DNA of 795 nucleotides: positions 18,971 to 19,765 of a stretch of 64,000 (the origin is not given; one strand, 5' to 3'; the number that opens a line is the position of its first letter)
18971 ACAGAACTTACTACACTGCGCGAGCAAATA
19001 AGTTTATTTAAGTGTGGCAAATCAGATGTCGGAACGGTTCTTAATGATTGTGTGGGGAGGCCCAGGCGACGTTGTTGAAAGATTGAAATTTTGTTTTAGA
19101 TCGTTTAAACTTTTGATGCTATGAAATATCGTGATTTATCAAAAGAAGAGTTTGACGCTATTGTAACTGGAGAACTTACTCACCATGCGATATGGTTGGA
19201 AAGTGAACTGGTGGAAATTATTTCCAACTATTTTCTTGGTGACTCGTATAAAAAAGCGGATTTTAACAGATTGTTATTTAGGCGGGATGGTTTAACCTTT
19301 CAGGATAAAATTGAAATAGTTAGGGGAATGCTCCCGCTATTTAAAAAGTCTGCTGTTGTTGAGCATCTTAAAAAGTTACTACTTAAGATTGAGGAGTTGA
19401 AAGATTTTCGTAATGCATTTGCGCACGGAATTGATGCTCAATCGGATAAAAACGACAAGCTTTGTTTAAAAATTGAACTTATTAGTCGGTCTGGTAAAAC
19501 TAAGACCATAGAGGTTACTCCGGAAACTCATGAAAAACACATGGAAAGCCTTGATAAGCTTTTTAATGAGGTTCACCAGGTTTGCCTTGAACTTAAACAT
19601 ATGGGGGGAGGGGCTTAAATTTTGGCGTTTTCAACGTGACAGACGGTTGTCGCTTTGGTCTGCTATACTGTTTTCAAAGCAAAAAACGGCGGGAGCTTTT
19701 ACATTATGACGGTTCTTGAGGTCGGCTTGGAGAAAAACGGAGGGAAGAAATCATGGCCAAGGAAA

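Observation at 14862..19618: Nuclease-helicase with 7 HA repeats, a translationally coupled unknown ORF and an Rx4H protein: candidate uncharacterised defence or repair module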

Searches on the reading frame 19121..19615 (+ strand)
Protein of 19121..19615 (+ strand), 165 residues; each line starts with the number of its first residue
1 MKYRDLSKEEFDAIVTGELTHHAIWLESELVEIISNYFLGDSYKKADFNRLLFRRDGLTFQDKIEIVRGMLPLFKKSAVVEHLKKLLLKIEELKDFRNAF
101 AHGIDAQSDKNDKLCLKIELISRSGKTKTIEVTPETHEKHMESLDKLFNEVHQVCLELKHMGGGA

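Call 6: search_protein_families(library=pfam, proteins=[window:19121-19615:+], max_evalue=0.1)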
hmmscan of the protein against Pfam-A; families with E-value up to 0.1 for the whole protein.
window:19121-19615:+ (165 aa): 4 families
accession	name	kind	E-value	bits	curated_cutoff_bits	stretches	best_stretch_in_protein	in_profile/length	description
PF18409.7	Plk4_PB2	-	0.0037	18.4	26.9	1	91-160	18-86/108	Polo-like Kinase 4 Polo Box 2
PF18730.6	HEPN_Cthe2314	-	0.011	16.2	27.1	1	80-152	99-163/174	Cthe_2314-like HEPN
PF18736.6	pEK499_p136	-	0.08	13.1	26.6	0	93-149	87-142/152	HEPN pEK499 p136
PF02403.27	Seryl_tRNA_N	-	0.088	13.5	28.2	0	80-143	35-99/108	Seryl-tRNA synthetase N-terminal domain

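Call 7: search_protein_families(library=padloc, proteins=[window:19121-19615:+], max_evalue=0.1)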
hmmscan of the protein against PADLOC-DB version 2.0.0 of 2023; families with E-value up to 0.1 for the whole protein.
window:19121-19615:+ (165 aa): 2 families
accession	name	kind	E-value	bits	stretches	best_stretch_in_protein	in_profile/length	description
PDLC01825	CARF2--CARF_HEPN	-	0.013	12.5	1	87-114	335-362/382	-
PDLC01031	Csx1/Csm6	-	0.038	11.5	1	53-159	281-354/357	CARF+HEPN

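Call 8: search_protein_families(library=ncbifam, proteins=[window:19121-19615:+], max_evalue=0.1)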
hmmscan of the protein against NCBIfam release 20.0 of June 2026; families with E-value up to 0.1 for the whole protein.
window:19121-19615:+ (165 aa): 2 families
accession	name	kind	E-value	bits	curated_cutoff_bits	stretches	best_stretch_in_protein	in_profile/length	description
TIGR02672.2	cas_csm6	equivalog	0.0033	16.5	150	1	66-147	341-425/433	type III-A CRISPR-associated CARF protein Csm6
TIGR04204.1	MAST_ArtA_sort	domain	0.098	12.4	150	0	85-145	18-74/183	MAST domain-containing protein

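Call 13: find_homologous_proteins(query=window:19121-19615:+, max_evalue=0.01)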
Query window:19121-19615:+ (165 aa): 166 proteins with E <= 0.01 among 253 candidates; the best 120 are listed.
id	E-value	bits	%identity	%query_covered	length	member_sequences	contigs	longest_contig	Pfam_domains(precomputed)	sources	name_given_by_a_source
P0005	3.2e-91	321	94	96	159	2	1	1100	-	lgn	-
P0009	2.5e-65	237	70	96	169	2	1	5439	-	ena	-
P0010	2.0e-63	231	69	96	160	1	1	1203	-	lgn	-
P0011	4.7e-63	230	69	96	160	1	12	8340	-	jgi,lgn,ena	-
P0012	3.1e-55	204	58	96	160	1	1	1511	-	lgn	-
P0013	9.6e-54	200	61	96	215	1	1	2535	-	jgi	jgi:hypothetical protein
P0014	1.7e-53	199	59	97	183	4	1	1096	-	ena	-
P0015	7.9e-51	190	60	92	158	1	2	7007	-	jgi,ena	-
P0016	1.2e-48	183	58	93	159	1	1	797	-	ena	-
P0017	1.5e-48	183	58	90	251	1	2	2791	-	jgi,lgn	jgi:hypothetical protein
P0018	2.0e-48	182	58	93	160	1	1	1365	-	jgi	jgi:hypothetical protein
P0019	4.9e-48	181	57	92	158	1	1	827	-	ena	-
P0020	7.8e-48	180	57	92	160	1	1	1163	-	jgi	jgi:hypothetical protein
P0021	9.5e-48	180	54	92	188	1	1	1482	-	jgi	-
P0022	2.6e-47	179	54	96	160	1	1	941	-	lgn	-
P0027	1.7e-46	176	53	96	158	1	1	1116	-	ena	-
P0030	6.3e-46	174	56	93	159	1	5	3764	-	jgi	jgi:hypothetical protein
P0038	2.6e-45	172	51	96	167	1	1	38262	-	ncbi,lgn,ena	-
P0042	3.0e-45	172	54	93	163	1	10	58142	-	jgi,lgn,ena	-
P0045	6.3e-45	171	51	94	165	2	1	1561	-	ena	-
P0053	2.6e-44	169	52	98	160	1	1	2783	-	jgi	jgi:hypothetical protein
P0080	4.3e-42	162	49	100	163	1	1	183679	-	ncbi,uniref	ncbi:hypothetical protein ACAX43_26705 [Paraburkholderia sp. IW21]|uniref:hypothetical protein n=1 T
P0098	4.7e-41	158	49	96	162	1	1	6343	-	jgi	jgi:hypothetical protein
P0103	8.5e-41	158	53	92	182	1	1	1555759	-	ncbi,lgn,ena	-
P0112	2.1e-40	156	51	93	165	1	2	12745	-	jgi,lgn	-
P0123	4.7e-39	152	48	96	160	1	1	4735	-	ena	-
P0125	1.1e-38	151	48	98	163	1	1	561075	-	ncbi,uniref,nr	ncbi:hypothetical protein [Burkholderia contaminans]|uniref:hypothetical protein n=1 Tax=Burkholderi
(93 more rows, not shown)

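Call 16: find_encoding_contigs(protein=P0009, flank=6000, max_places=3)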
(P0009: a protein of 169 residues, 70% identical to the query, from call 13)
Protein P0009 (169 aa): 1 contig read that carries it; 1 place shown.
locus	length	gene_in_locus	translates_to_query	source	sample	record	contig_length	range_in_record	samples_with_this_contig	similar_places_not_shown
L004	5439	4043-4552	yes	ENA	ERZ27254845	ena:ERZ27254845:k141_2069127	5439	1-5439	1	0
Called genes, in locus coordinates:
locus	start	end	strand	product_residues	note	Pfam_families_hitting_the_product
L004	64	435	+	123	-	-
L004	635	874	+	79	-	PF13783:DUF4177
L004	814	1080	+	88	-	PF01809:YidD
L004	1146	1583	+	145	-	-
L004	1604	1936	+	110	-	-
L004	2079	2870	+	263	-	PF08378:NERD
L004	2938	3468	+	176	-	-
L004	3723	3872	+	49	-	-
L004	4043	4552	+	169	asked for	-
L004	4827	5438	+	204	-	?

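Call 17: find_encoding_contigs(protein=P0011, flank=8000, max_places=4)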
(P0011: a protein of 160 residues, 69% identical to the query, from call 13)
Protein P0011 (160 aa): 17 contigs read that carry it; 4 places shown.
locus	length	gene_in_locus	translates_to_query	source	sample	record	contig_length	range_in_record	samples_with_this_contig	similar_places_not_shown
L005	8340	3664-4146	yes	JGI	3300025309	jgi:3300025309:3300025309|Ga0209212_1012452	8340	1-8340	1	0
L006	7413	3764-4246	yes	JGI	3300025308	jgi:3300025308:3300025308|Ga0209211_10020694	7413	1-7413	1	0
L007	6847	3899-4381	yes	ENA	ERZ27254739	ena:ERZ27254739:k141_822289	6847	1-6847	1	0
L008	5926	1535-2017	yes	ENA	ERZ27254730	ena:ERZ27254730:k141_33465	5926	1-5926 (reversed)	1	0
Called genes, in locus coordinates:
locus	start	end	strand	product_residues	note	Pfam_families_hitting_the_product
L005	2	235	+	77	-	?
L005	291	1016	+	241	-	PF04055:Radical_SAM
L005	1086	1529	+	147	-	PF00692:dUTPase, PF22769:DCD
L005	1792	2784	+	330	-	PF13676:TIR_2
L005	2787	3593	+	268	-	PF11185:DUF2971 (weak)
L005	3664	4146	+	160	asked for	-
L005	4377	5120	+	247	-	-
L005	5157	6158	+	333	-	PF14279:HNH_5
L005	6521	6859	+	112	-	PF05973:Gp49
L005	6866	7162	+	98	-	PF13744:HTH_37 (weak), PF01381:HTH_3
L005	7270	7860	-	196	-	-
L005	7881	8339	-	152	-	?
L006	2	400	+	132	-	?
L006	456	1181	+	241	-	PF04055:Radical_SAM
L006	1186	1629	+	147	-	PF00692:dUTPase, PF22769:DCD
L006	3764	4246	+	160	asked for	-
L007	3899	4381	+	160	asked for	-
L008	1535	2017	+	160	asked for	-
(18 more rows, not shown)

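Call 20: search_solved_structures(query=A1, max_evalue=10, show_alignments=2)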
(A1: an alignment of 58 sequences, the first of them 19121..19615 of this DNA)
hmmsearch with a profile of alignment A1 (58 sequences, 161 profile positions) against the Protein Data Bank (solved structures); distinct sequences matched with E-value up to 10: 10.
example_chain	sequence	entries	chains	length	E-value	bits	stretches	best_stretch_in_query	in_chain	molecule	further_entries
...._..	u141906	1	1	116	0.12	15.4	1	82-138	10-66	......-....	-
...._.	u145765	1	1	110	0.2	14.7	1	113-153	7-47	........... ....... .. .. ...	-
4l0r_A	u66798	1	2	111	0.27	14.2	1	118-153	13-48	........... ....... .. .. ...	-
1msz_A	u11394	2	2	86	0.32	14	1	56-127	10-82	DNA-binding protein SMUBP-2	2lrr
4hcf_A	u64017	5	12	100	0.54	13.3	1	112-136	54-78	Cupredoxin 1 | Cytochrome B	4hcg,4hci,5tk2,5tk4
5z4y_A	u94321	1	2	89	0.85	12.6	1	112-155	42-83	Cys regulon transcriptional activator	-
5z4z_A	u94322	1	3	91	0.85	12.6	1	112-156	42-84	Transcriptional regulator CysB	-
2b4g_A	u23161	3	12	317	2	11.4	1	35-83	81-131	dihydroorotate dehydrogenase | Dihydroorotate dehydrogenase (fumarate)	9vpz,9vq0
9vpr_A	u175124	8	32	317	2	11.4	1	35-83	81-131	Dihydroorotate dehydrogenase (fumarate)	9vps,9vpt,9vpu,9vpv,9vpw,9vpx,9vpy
5xfv_A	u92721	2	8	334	2.1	11.3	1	35-83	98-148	Dihydroorotate dehydrogenase (fumarate)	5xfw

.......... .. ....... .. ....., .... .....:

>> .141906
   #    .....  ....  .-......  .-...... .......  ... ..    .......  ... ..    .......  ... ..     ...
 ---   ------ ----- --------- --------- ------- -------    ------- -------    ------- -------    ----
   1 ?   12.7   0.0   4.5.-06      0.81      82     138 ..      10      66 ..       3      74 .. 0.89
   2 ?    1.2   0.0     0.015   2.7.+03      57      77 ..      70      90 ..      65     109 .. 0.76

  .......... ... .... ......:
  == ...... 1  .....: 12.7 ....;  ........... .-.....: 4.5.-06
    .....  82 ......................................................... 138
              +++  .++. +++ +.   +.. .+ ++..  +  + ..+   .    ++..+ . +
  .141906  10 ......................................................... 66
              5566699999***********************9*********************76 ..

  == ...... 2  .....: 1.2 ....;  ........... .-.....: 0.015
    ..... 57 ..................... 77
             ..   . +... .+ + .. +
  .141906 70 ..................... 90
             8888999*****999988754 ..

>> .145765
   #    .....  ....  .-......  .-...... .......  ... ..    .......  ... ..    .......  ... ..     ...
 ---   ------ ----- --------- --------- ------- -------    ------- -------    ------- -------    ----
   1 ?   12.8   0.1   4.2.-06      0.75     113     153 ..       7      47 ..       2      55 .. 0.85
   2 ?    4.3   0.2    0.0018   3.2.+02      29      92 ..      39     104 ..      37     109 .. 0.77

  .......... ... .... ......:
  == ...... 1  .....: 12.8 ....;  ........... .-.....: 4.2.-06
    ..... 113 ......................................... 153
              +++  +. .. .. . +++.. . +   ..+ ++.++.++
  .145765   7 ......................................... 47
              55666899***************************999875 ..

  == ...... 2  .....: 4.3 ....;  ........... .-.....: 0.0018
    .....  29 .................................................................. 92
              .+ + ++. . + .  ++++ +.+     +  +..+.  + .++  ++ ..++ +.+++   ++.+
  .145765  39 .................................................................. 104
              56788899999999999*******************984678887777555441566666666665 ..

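Call 21: find_related_loci(query=A1, collection=genome_contigs, flank=8000)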
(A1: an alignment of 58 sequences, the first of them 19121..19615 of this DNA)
Query A1 (165 aa) in genome_contigs; peptide patterns used: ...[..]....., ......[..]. (x = any residue, [..] = any of these).
82 stretches matched a pattern; 13 encode a relative of the query (tblastn E <= 1e-3); 13 distinct loci.
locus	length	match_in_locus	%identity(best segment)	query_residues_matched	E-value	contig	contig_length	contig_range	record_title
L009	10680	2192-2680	54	1-164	1e-53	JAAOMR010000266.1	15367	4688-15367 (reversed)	Acidithiobacillus ferrivorans strain DSM 22755 Contig266, whole genome shotgun sequence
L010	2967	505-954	55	1-151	2e-50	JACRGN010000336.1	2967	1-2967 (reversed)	MAG: Nitrospinota bacterium isolate NC_groundwater_1752_Pr3_B-0.1um_39_30 SR-2_scaffold_141_3494014, whole genome shotgu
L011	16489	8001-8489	48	1-165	2e-49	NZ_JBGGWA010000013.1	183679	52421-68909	Paraburkholderia sp. IW21 contig13, whole genome shotgun sequence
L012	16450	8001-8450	53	2-152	2e-48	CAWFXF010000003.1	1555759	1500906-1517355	MAG: uncultured Acidobacteriaceae bacterium isolate MFD06714.bin.1.155 genome assembly, contig: contig_33354, whole geno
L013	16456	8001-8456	49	1-154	2e-45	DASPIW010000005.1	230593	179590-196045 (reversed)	MAG TPA_asm: Symbiobacteriaceae bacterium isolate SMAG_U11993 k141_189528, whole genome shotgun sequence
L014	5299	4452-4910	49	1-154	2e-45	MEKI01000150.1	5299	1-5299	MAG: Acidobacteria bacterium RBG_13_68_16 RBG_13_scaffold_84239, whole genome shotgun sequence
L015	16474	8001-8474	47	1-159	9e-45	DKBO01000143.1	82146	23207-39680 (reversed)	MAG TPA_asm: Nitrospiraceae bacterium UBA6898 UBA6898_contig_1246, whole genome shotgun sequence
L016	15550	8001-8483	45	1-155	1e-41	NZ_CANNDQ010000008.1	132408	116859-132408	Uncultured Psychroserpens sp. isolate 14-3Z.fasta NODE_8, whole genome shotgun sequence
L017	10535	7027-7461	48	1-148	1e-38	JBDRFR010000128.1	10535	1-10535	MAG: Nanoarchaeota archaeon isolate MEGAHIT-group-1.382 k141_4010119, whole genome shotgun sequence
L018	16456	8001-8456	41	1-154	3e-32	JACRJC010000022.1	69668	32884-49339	MAG: Rhodospirillales bacterium isolate NC_groundwater_1819_Pr3_B-0.1um_61_64 SR-2_scaffold_141_1690279, whole genome sh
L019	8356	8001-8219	58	1-73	5e-22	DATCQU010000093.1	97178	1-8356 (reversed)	MAG TPA_asm: Desulfosporosinus sp. isolate SMAG_U7261 k141_131517, whole genome shotgun sequence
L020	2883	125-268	65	1-48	7e-18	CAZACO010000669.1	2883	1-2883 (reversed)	MAG TPA_asm: uncultured Desulfobacteraceae bacterium isolate binchicken_co129_686 genome assembly, contig: NODE_142661_l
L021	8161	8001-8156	54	1-52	9e-13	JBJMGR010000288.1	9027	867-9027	MAG: Pyrinomonadaceae bacterium isolate H3_18_all_fractions_metab_conc_6_64_56 k255_4406896, whole genome shotgun sequen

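Call 25: predict_structure(alignment_id=A1)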
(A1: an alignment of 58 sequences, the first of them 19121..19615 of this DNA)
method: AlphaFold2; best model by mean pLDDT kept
length: 165 residues; sequences in the alignment: 58
mean_pLDDT: 90.1   pTM: 0.83
mean pLDDT of the five models: 90.1, 90.1, 89.6, 89.5, 87.3
residues with pLDDT >= 90: 121; 70-90: 37; 50-70: 4; < 50: 3
segments of 3 or more residues with pLDDT < 50: 163-165
pLDDT, mean of each block of 10 residues (from residue 1): 89 94 95 94 94 89 96 91 97 92 79 86 86 93 95 91 51
secondary structure, 60 per line:
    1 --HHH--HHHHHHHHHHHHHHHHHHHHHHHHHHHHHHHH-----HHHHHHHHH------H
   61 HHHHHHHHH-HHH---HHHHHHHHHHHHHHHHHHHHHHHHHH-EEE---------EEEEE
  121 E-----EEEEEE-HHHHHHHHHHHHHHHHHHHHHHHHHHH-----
elements in order: H8-39 H45-53 H60-69 H77-102 E104-106 E116-121 E127-132 H134-160

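Call 28: fold_search(model_id=the predicted structure, library=pdb)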
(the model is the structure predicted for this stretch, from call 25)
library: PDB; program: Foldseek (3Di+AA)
matches with E <= 10: 334; with E <= 0.001: 0
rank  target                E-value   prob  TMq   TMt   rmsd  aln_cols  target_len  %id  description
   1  9c3c_n                1.1e+00  0.08  0.20  0.20  17.9       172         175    9  Cryo-EM structure of native dystrophin-glycoprotein complex (DGC) (released 2024-10-23)
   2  5w3y_A                1.3e+00  0.07  0.16  0.09  14.0        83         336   17  Crystal structure of PopP2 C321A in complex with IP6 and AcCoA (released 2017-08-09)
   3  3jbi_V                1.6e+00  0.13  0.29  0.34  12.9       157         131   11  MDFF model of the vinculin tail domain bound to F-actin (released 2015-11-04)
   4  2bup                  1.6e+00  0.08  0.19  0.10  16.3       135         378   14  T13G Mutant of the ATPASE fragment of Bovine HSC70 (released 1998-09-16)
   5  1atr                  1.6e+00  0.07  0.18  0.10  16.0       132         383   13  THREONINE 204 OF THE CHAPERONE PROTEIN HSC70 INFLUENCES THE STRUCTURE OF THE ACTIVE SITE BUT IS NOT ESSENTIAL FOR ATP HY (released 1993-10-31)
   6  9f91_I                1.7e+00  0.14  0.15  0.30   9.8        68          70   18  Crystal structure of a designed Respiratory Syncytial Virus immunogen in complex with RSV90 fab (released 2025-05-21)
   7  8q61                  1.8e+00  0.12  0.14  0.08   6.6        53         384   13  Co-crystal structure of human AKT2 with compound 3 (released 2023-08-16)
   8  5bpm                  1.8e+00  0.08  0.19  0.10  16.4       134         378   13  Crystal structure of unhydrolyzed ATP bound human Hsp70 NBD double mutant E268Q+R272K. (released 2016-09-14)
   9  4io8                  1.8e+00  0.07  0.18  0.10  16.4       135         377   12  Crystal structure of human HSP70 complexed with 4-{(2R,3S,4R)-5-[(R)-6-Amino-8-(3,4-dichloro-benzylamino)-purin-9-yl]-3, (released 2013-12-18)
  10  3nm7_A                1.9e+00  0.10  0.18  0.30   7.9        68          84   16  Crystal Structure of Borrelia burgdorferi Pur-alpha (released 2010-10-06)
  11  9crp_H                1.9e+00  0.07  0.17  0.20  14.1       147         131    9  Post-targeting aCascade Type IA CRISPR-Cas Surveillance Complexes (released 2025-08-13)
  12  9crq_L                1.9e+00  0.07  0.17  0.20  14.1       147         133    9  Post-targeting aCascade Type IA CRISPR-Cas Surveillance Complexes (released 2025-08-13)
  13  2o2l_D                2.0e+00  0.12  0.14  0.21  10.3        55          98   14  Crystal structure of human heat-labile enterotoxin in complex with a blood group A antigen analog (released 2007-08-14)
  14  8bao_A                2.0e+00  0.12  0.16  0.09   7.5        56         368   12  Dysgonamonadaceae bacterium CRISPR ancillary nuclease 2 (released 2022-11-30)
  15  3nm7_C                2.0e+00  0.11  0.17  0.30   8.0        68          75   16  Crystal Structure of Borrelia burgdorferi Pur-alpha (released 2010-10-06)
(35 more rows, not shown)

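Call 29: search_protein_families(library=pfam, alignment_id=A1, max_evalue=1)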
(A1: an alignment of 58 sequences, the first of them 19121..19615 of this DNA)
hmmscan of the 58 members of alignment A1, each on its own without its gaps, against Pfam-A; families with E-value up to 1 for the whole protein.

A. member 1, window:19121-19615:+ (165 aa): 6 families
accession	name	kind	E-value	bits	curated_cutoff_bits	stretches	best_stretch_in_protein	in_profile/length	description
PF18409.7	Plk4_PB2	-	0.0037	18.4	26.9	1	91-160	18-86/108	Polo-like Kinase 4 Polo Box 2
PF18730.6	HEPN_Cthe2314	-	0.011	16.2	27.1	1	80-152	99-163/174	Cthe_2314-like HEPN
PF18736.6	pEK499_p136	-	0.08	13.1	26.6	1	93-149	87-142/152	HEPN pEK499 p136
PF02403.27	Seryl_tRNA_N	-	0.088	13.5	28.2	1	80-143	35-99/108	Seryl-tRNA synthetase N-terminal domain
PF09681.16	Phage_rep_org_N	-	0.13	12.7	23.3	0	59-98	62-101/121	N-terminal phage replisome organiser (Phage_rep_org_N)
PF05005.20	Ocnus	-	0.18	12.4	23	1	118-164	22-68/108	Janus/Ocnus family (Ocnus)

B. families by the number of members that match (of 58 scanned): 35 families (the first 25 are shown)
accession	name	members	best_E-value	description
PF18735.6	HEPN_RiboL-PSP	37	7.8e-05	RiboL-PSP-HEPN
PF18737.6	HEPN_MAE_28990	7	0.013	MAE_28990/MAE_18760-like HEPN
PF02604.26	PhdYeFM_antitox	5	0.0038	Antitoxin Phd_YefM, type II toxin-antitoxin system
PF04218.19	CENP-B_N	5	0.041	CENP-B N-terminal DNA-binding domain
PF18733.6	HEPN_LA2681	3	0.015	LA2681-like HEPN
PF09832.14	DUF2059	3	0.015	Uncharacterized protein conserved in bacteria (DUF2059)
PF18736.6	pEK499_p136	3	0.02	HEPN pEK499 p136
PF22964.2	ZER1-like_2nd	3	0.12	Protein zer-1 homolog-like, C-terminal domain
PF18731.6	HEPN_Swt1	2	0.0091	Swt1-like HEPN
PF03646.20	FlaG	2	0.046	FlaG protein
PF18409.7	Plk4_PB2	1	0.0037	Polo-like Kinase 4 Polo Box 2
PF18730.6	HEPN_Cthe2314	1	0.011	Cthe_2314-like HEPN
PF24641.1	KH_DEAH11_2nd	1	0.012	DEAH11 eukaryotic type KH-domain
PF16789.10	YscO-like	1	0.031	YscO-like protein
PF04108.17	ATG17_like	1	0.038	Autophagy protein ATG17-like domain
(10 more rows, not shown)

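Call 36: fold_search(model_id=the predicted structure, library=viral)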
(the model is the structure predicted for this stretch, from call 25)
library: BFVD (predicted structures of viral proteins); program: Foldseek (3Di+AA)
matches with E <= 10: 840; with E <= 0.001: 0
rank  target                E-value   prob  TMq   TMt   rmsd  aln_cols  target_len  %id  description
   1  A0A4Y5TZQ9            9.3e-02  1.00  0.63  0.65   7.8       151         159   14  (no name in the UniProt tables at hand)
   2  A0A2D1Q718            3.8e-01  0.41  0.18  0.37   6.7        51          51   14  Membrane protein [Geobacillus phage TP-84]
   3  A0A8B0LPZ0            3.8e-01  0.14  0.15  0.25  13.0       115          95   23  Transcriptional regulator [uncultured archaeal virus]
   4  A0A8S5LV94            4.0e-01  0.20  0.24  0.22  15.2       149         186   14  Uncharacterized protein [Siphoviridae sp. ctFn287]
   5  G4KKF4                4.5e-01  0.10  0.17  0.20  15.9       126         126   18  (no name in the UniProt tables at hand)
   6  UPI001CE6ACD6         5.3e-01  0.12  0.19  0.27  16.1       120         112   16  (no name look-up for this kind of identifier)
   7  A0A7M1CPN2            5.6e-01  0.07  0.14  0.14  17.6       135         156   12  (no name in the UniProt tables at hand)
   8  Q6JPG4                6.0e-01  0.16  0.15  0.19  10.6        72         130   15  Uncharacterized protein [Neodiprion lecontei nucleopolyhedrovirus (strain Canada)]
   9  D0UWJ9                6.3e-01  0.09  0.17  0.07  17.4       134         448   13  Uncharacterized protein [Streptomyces phage ZL12]
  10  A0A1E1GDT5            6.7e-01  0.47  0.20  0.47   3.4        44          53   18  (no name in the UniProt tables at hand)
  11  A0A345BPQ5            6.7e-01  0.16  0.20  0.22  15.3        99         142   16  (no name in the UniProt tables at hand)
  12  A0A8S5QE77            7.1e-01  0.14  0.17  0.29  17.5       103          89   13  Uncharacterized protein [Siphoviridae sp. ctbvd11]
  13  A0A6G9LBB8            7.5e-01  0.51  0.21  0.38   5.6        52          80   15  (no name in the UniProt tables at hand)
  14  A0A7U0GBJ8            7.5e-01  0.16  0.19  0.14  10.3        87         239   17  Uncharacterized protein [Klebsiella phage vB_KpM_FBKp24]
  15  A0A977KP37            7.5e-01  0.11  0.18  0.24  17.1       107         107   15  (no name in the UniProt tables at hand)
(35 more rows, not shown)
